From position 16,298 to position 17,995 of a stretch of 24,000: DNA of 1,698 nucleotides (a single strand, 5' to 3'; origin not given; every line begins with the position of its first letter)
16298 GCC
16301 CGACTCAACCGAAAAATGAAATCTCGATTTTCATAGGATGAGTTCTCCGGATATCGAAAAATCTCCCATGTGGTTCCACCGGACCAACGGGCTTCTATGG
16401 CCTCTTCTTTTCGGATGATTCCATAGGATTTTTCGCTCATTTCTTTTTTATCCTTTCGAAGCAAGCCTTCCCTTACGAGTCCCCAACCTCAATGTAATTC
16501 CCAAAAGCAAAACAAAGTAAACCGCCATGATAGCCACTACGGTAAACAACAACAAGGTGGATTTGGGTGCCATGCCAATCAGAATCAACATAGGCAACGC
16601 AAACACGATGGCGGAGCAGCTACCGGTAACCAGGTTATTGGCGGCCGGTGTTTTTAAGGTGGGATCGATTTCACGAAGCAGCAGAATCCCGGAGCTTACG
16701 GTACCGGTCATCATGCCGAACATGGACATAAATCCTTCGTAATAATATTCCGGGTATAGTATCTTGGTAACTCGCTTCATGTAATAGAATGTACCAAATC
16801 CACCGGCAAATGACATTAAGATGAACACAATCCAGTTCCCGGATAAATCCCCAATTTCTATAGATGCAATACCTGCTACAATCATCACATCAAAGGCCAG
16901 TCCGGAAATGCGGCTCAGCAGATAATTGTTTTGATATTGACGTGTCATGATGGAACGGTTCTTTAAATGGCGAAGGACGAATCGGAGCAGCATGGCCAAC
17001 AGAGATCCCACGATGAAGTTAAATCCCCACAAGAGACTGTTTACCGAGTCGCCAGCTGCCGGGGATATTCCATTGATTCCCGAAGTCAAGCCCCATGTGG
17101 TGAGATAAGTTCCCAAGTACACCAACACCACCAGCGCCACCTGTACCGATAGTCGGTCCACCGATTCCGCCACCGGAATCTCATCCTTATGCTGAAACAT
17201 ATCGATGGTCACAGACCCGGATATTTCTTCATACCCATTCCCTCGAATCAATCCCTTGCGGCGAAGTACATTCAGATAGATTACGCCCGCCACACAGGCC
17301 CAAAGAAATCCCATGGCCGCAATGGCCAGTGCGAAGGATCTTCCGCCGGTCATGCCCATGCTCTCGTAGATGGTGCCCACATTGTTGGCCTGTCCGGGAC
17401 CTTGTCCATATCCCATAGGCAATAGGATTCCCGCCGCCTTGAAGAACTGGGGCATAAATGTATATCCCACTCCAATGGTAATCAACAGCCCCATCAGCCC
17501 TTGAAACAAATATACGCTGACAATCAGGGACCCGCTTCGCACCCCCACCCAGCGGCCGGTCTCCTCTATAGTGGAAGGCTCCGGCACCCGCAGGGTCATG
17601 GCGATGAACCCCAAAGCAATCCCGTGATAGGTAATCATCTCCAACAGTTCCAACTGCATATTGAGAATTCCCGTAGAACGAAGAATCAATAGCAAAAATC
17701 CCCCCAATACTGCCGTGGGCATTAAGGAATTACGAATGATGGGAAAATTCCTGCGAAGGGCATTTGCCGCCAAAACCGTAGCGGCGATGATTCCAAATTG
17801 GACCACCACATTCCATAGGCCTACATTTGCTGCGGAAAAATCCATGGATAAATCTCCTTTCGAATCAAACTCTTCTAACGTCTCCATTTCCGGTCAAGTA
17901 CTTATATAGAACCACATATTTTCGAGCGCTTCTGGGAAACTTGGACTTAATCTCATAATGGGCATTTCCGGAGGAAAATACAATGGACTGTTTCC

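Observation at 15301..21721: Five-gene, translationally coupled operon: CAT/E2-fold acyltransferase, acyl ligase, PlsC-type acyltransferase, GltS-like carrier, membrane-anchored HutD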

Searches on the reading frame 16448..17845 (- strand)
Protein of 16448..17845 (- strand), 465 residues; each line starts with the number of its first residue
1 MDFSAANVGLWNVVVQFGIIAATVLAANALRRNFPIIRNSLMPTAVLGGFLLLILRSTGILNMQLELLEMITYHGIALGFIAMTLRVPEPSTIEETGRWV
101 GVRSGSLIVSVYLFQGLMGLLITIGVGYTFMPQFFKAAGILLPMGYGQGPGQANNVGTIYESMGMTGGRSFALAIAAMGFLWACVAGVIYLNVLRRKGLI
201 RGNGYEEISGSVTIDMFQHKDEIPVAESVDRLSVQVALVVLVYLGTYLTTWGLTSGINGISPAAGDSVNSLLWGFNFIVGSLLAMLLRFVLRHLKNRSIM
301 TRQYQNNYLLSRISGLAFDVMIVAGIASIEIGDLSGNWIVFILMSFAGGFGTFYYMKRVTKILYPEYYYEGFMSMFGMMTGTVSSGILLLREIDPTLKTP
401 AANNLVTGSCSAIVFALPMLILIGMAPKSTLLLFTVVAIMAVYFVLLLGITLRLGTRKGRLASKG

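Call 5: search_protein_families(library=pfam, proteins=[window:16448-17845:-], max_evalue=0.01)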
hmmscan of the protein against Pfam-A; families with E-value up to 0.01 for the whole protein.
window:16448-17845:- (465 aa): 0 families

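Call 6: search_protein_families(library=ncbifam, proteins=[window:16448-17845:-], max_evalue=0.01)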
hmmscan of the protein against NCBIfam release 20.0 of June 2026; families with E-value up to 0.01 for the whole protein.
window:16448-17845:- (465 aa): 0 families

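Call 8: search_solved_structures(query=window:16448-17845:-, max_evalue=10)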
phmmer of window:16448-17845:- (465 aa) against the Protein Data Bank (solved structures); distinct sequences matched with E-value up to 10: 0.

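Call 15: find_homologous_proteins(query=window:16448-17845:-, max_evalue=0.001)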
Query window:16448-17845:- (465 aa): 5809 proteins with E <= 0.001 among 8000 candidates; the best 120 are listed.
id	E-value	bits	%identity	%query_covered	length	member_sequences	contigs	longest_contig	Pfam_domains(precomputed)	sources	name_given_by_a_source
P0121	8.4e-282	952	95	100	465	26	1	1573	-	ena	-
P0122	1.2e-246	837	84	99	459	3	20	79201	-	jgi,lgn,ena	jgi:ESS family glutamate:Na+ symporter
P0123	1.0e-245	834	84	98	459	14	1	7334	-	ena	-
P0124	7.5e-244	827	83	98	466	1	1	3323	-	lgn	-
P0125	3.7e-242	822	83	96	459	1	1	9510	-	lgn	-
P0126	6.4e-242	821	84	94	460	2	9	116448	-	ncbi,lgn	-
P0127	3.1e-241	819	82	98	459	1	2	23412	-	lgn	-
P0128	5.2e-241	818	83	98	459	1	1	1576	-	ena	-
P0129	1.3e-238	810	82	98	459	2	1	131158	-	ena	-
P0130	3.8e-234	795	79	98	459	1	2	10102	-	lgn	-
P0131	2.0e-223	760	77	100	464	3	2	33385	-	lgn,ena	-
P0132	1.1e-220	751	75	98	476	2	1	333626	-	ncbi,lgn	-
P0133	5.3e-220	749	75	98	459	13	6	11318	-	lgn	-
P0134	1.3e-192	659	82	79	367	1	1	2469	-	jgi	jgi:ESS family glutamate:Na+ symporter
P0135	1.1e-186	639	64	100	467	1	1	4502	-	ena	-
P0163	9.8e-179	613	62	96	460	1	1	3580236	-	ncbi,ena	-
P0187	4.5e-175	601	61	99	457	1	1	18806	-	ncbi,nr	ncbi:hypothetical protein LJC07_06480 [Christensenellaceae bacterium OttesenSCG-928-L17]|nr:hypothet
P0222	2.6e-173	595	61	98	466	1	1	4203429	-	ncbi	-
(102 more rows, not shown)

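Call 16: find_encoding_contigs(protein=P0163, flank=8000, max_places=1)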
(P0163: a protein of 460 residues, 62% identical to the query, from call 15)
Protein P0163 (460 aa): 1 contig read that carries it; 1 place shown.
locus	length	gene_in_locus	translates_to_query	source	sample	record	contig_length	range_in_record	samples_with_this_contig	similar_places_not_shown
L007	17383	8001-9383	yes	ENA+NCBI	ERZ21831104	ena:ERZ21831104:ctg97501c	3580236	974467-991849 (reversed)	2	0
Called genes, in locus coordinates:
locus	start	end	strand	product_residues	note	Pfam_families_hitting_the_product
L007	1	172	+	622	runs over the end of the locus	PF13360:PQQ_2 (faint), PF13570:Beta-prop_ACSF4 (weak)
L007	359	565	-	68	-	-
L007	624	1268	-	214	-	PF13443:HTH_26, PF01381:HTH_3 (weak), PF00717:Peptidase_S24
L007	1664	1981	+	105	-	PF07411:DUF1508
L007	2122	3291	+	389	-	PF01545:Cation_efflux, PF16916:ZT_dimer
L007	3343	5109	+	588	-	PF22666:Glyco_hydro_2_N2 (weak), PF02837:Glyco_hydro_2_N (weak), PF02836:Glyco_hydro_2_C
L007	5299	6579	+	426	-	PF00083:Sugar_tr (faint), PF07690:MFS_1, PF12832:MFS_1_like (faint), PF07690:MFS_1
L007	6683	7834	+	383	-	PF01553:Acyltransferase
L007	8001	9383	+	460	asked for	-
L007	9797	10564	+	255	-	PF13855:LRR_8 (faint), PF12799:LRR_4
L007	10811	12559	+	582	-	PF02690:Na_Pi_cotrans, PF01895:PhoU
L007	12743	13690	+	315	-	PF04073:tRNA_edit, PF13302:Acetyltransf_3, PF00583:Acetyltransf_1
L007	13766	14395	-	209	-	PF22624:AASDHPPT_N (weak), PF01648:ACPS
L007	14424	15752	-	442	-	PF01554:MatE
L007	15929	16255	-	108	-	PF06153:CdAMP_rec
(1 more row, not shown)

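Call 17: find_encoding_contigs(protein=P0222, flank=8000, max_places=1)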
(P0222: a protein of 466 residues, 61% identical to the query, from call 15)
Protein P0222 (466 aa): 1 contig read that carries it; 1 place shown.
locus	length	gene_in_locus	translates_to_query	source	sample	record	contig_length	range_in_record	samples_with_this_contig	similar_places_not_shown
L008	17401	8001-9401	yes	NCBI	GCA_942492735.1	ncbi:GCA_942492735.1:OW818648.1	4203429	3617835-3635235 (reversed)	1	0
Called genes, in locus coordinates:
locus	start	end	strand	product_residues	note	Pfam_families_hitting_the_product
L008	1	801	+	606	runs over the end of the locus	PF00664:ABC_membrane, PF00005:ABC_tran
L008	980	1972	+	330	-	PF01208:URO-D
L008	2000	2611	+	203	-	PF02492:cobW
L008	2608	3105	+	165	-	-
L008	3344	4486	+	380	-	PF02771:Acyl-CoA_dh_N, PF02770:Acyl-CoA_dh_M, PF00441:Acyl-CoA_dh_1, PF22924:ACOX_C_alpha1 (faint), PF08028:Acyl-CoA_dh_2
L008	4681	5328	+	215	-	PF01144:CoA_trans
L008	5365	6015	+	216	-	PF01144:CoA_trans, PF13336:AcetylCoA_hyd_C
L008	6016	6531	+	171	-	PF19620:DUF6125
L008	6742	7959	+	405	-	PF01553:Acyltransferase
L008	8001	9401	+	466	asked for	-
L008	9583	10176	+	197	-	-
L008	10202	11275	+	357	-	PF01168:Ala_racemase_N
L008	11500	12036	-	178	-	-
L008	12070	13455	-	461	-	PF01225:Mur_ligase, PF08245:Mur_ligase_M, PF02875:Mur_ligase_C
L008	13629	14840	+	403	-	PF01743:PolyA_pol, PF12627:PolyA_pol_RNAbd, PF13735:tRNA_NucTran2_2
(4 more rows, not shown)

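Call 18: find_encoding_contigs(protein=P0187, flank=8000, max_places=1)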
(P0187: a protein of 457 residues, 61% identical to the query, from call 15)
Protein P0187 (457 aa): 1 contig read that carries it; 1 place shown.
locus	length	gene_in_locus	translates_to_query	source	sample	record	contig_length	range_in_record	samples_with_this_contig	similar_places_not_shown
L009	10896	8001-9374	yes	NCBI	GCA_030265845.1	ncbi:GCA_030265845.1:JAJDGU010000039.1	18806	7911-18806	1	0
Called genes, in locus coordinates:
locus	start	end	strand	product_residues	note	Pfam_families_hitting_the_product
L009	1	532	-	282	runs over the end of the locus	PF00456:Transketolase_N, PF13292:DXP_synthase_N (faint), PF00676:E1_dh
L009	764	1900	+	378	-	PF13508:Acetyltransf_7 (faint), PF00583:Acetyltransf_1 (weak)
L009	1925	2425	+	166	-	PF06177:QueT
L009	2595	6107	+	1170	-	PF01855:POR_N, PF17147:PFOR_II, PF01558:POR, PF10371:EKR, PF12838:Fer4_7, PF13484:Fer4_16, PF22338:Pyruv_OxRed_insertion, PF02775:TPP_enzyme_C, +7 more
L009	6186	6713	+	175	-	PF00857:Isochorismatase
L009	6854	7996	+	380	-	PF01553:Acyltransferase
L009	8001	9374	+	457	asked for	-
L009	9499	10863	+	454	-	PF01554:MatE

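Call 22: search_protein_families(library=pfam, alignment_id=A1, max_evalue=1)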
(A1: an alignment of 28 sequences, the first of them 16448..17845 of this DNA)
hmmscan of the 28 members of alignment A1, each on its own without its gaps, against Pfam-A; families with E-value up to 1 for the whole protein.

A. member 1, window:16448-17845:- (465 aa): 0 families

B. families by the number of members that match (of 28 scanned): 12 families
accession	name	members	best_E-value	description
PF19602.4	DUF6107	11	2.8e-05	Family of unknown function (DUF6107)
PF00771.25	FHIPEP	2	0.018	FHIPEP family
PF23473.1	LysM3_LYK4_5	2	0.29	LYK4/5 LysM3 domain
PF03616.19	Glt_symporter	1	1.2e-07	Sodium/glutamate symporter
PF07332.16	Phage_holin_3_6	1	0.013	Putative Actinobacterial Holin-X, holin superfamily III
PF14017.11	DUF4233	1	0.031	Protein of unknown function (DUF4233)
PF25665.1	His1_capsid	1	0.045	His1 virus capsid protein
PF18935.5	DUF5683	1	0.078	Family of unknown function (DUF5683)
PF04148.18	Erv26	1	0.08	Transmembrane adaptor Erv26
PF09990.14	DUF2231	1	0.12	Predicted membrane protein (DUF2231)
PF10857.13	DUF2701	1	0.19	Protein of unknown function (DUF2701)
PF10329.14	DUF2417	1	0.47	Region of unknown function (DUF2417)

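Call 23: search_solved_structures(query=A1, max_evalue=10)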
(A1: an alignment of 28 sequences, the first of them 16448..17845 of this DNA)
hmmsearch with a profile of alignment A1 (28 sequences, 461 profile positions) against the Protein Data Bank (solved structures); distinct sequences matched with E-value up to 10: 8.
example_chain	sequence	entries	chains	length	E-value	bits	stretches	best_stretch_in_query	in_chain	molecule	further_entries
3jc1_Aa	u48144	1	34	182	0.11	14.5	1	191-274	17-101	Increased Sodium Tolerance 1 (IST1)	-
3frs_A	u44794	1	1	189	0.11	14.4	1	191-274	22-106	Uncharacterized protein KIAA0174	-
13gh_C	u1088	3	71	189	0.12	14.4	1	191-274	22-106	IST1 homolog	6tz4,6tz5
3frr_A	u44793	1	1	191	0.12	14.4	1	191-274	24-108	Uncharacterized protein KIAA0174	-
6tza_A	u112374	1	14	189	0.19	13.7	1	195-274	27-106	IST1 homolog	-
7nh9_A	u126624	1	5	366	0.21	13.6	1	289-355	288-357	CmaX protein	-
13gj_A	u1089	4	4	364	0.45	12.4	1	191-274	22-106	IST1 homolog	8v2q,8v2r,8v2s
6e8g_S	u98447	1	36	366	0.45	12.4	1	191-274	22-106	IST1 homolog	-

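Call 28: find_related_loci(query=A1, collection=genome_contigs, flank=8000)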
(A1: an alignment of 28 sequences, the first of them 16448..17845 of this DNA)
Query A1 (465 aa) in genome_contigs; peptide patterns used: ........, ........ (x = any residue, [..] = any of these).
600 stretches matched a pattern (row limit reached: there are more); 473 encode a relative of the query (tblastn E <= 1e-3); the best 80 are kept; 80 distinct loci.
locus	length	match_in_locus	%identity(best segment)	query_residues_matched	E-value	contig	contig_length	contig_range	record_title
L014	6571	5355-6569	96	1-405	0e+0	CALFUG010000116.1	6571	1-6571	MAG TPA_asm: uncultured Clostridia bacterium isolate SRR7299214_bin.53_CONCOCT_v1.1_MAG genome assembly, contig: ERZ7829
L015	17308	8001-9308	84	1-436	0e+0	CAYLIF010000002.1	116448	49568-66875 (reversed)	MAG TPA_asm: uncultured Oscillospiraceae bacterium isolate binchicken_co157_784 genome assembly, contig: NODE_150_length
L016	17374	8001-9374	83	1-458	0e+0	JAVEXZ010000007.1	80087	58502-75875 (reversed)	MAG: Anaerovoracaceae bacterium isolate BF4_185 NODE_845_length_80087_cov_9.373424_Biofilm4, whole genome shotgun sequen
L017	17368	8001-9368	75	1-456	0e+0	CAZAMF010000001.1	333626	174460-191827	MAG TPA_asm: uncultured Oscillospiraceae bacterium isolate binchicken_co158_91 genome assembly, contig: NODE_17_length_3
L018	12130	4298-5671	75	1-458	0e+0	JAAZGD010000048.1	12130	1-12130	MAG: Clostridiales bacterium isolate AS10tlH2TH_337 92902_AS10, whole genome shotgun sequence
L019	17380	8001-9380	63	1-460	0e+0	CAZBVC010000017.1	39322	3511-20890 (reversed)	MAG TPA_asm: uncultured Oscillospiraceae bacterium isolate SRP192927_co1_899 genome assembly, contig: NODE_1547_length_3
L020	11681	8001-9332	64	1-448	0e+0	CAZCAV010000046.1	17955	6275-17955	MAG TPA_asm: uncultured Oscillospiraceae bacterium isolate SRP192927_co4_294 genome assembly, contig: NODE_6377_length_1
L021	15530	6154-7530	62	1-460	0e+0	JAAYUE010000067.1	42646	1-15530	MAG: Clostridiales bacterium isolate AS27yjCOA_135 154691_AS27, whole genome shotgun sequence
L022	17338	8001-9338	62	1-443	0e+0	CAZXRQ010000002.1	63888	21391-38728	MAG TPA_asm: uncultured Oscillospiraceae bacterium isolate SRP263991_co7_192 genome assembly, contig: NODE_385_length_63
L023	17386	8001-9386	63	1-463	0e+0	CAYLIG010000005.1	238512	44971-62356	MAG TPA_asm: uncultured Christensenella sp. isolate binchicken_co27_68 genome assembly, contig: NODE_45_length_238512_co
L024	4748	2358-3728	61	1-458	0e+0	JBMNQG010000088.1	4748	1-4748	MAG: Oscillospiraceae bacterium isolate SBF912SR1HQ0035 scaffold_61914_c1, whole genome shotgun sequence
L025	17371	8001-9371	63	1-458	0e+0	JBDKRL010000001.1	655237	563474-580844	MAG: Clostridiaceae bacterium isolate 5_bin.60 c_000000012408, whole genome shotgun sequence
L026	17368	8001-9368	60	1-458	0e+0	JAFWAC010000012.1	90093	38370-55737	MAG: Clostridia bacterium isolate RGIG5552 Sheep_Colon.Co__c641355, whole genome shotgun sequence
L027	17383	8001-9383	61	1-461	0e+0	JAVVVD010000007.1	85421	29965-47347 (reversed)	MAG: Clostridia bacterium isolate CGS10Y2-bin70 NODE_7_length_85421_cov_29.504640, whole genome shotgun sequence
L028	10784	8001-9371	60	1-458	0e+0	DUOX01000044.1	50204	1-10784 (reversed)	MAG TPA_asm: Clostridiales bacterium isolate AS08sgBPME_241 200557_AS08, whole genome shotgun sequence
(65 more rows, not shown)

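Call 31: predict_structure(alignment_id=A1)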
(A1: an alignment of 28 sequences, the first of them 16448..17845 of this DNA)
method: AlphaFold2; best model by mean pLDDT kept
length: 465 residues; sequences in the alignment: 28
mean_pLDDT: 80.6   pTM: 0.81
mean pLDDT of the five models: 80.6, 78.5, 75.1, 74.6, 71.1
residues with pLDDT >= 90: 124; 70-90: 275; 50-70: 29; < 50: 37
segments of 3 or more residues with pLDDT < 50: 93-96, 204-225, 457-465
pLDDT, mean of each block of 10 residues (from residue 1): 59 87 91 83 88 91 85 88 78 54 89 92 91 86 78 80 85 89 91 88 44 33 54 88 92 88 75 79 88 78 75 87 87 83 92 93 88 92 84 76 82 80 78 90 92 61 33
secondary structure, 60 per line:
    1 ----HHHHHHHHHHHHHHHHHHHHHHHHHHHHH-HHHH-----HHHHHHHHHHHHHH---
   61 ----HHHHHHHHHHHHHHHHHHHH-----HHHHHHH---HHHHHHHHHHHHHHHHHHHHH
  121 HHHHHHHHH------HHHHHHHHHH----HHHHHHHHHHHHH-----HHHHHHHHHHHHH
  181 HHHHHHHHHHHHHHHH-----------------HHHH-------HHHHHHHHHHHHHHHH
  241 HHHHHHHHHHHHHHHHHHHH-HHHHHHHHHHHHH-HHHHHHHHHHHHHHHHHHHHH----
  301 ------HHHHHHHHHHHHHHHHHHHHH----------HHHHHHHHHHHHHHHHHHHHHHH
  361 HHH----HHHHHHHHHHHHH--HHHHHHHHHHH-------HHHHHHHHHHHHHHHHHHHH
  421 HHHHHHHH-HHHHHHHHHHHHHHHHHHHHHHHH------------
elements in order: H5-33 H35-38 H44-57 H65-84 H90-96 H100-129 H136-145 H150-162 H168-196 H214-217 H225-260 H262-274 H276-296 H307-327 H338-363 H368-380 H383-393 H401-428 H430-453

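Call 34: fold_search(model_id=the predicted structure, library=pdb)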
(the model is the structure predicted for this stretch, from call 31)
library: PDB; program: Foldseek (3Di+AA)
matches with E <= 10: 406; with E <= 0.001: 0
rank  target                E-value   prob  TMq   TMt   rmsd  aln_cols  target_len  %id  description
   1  9lsh_A                4.6e-03  1.00  0.38  0.40  12.7       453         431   14  Cryo-EM structure of the wild-type diabody complex (CitS-diabody #1-TLR3) (released 2025-03-12)
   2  5xat_C                5.2e-03  1.00  0.51  0.57   6.9       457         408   14  Structural insights into the elevator-like mechanism of the sodium/citrate symporter CitS (released 2017-06-14)
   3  9i66_A                1.4e-02  0.28  0.13  0.12  25.5       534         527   12  Downregulated state of the betaine transporter BetP (released 2026-02-18)
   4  5a1s_B                1.5e-02  1.00  0.41  0.44   9.7       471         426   13  Crystal structure of the sodium-dependent citrate symporter SeCitS form Salmonella enterica. (released 2016-02-17)
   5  5xas_A                1.7e-02  1.00  0.52  0.58   7.1       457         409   15  Structural insights into the elevator-like mechanism of the sodium/citrate symporter CitS (released 2017-06-14)
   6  9lsi_A                1.7e-02  1.00  0.39  0.42  11.6       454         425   13  Cryo-EM structure of the S82C-S82C diabody complex (CitS-diabody #2-TLR3) (released 2025-03-12)
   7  5xas_B                2.1e-02  1.00  0.40  0.44   9.8       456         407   14  Structural insights into the elevator-like mechanism of the sodium/citrate symporter CitS (released 2017-06-14)
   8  5a1s_D                2.2e-02  1.00  0.39  0.41  10.5       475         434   13  Crystal structure of the sodium-dependent citrate symporter SeCitS form Salmonella enterica. (released 2016-02-17)
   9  9lsk_A                2.5e-02  1.00  0.43  0.46   9.6       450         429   14  Cryo-EM structure of the Klebsiella pneumoniae CitS (citrate-bound occluded state) (released 2025-03-12)
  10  4atv_A                2.5e-02  0.93  0.24  0.27  20.1       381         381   14  STRUCTURE OF A TRIPLE MUTANT OF THE NHAA DIMER, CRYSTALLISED AT LOW PH (released 2013-07-10)
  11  5xat_D                2.7e-02  1.00  0.36  0.40  11.3       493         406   12  Structural insights into the elevator-like mechanism of the sodium/citrate symporter CitS (released 2017-06-14)
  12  9gkk_C                3.6e-02  0.16  0.12  0.12  24.6       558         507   14  BetP heterotrimeric complex (released 2025-09-10)
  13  9hkl_B                3.8e-02  0.20  0.13  0.12  24.5       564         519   14  BetP-M150E in complex with GABA in an inward-facing state (released 2025-12-17)
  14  7p1k_A                6.9e-02  0.95  0.35  0.37  19.6       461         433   10  Cryo EM structure of bison NHA2 in nano disc structure (released 2022-01-26)
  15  8by2_A                8.5e-02  0.90  0.31  0.27  19.7       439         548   15  Structure of the K+/H+ exchanger KefC with GSH. (released 2023-12-27)
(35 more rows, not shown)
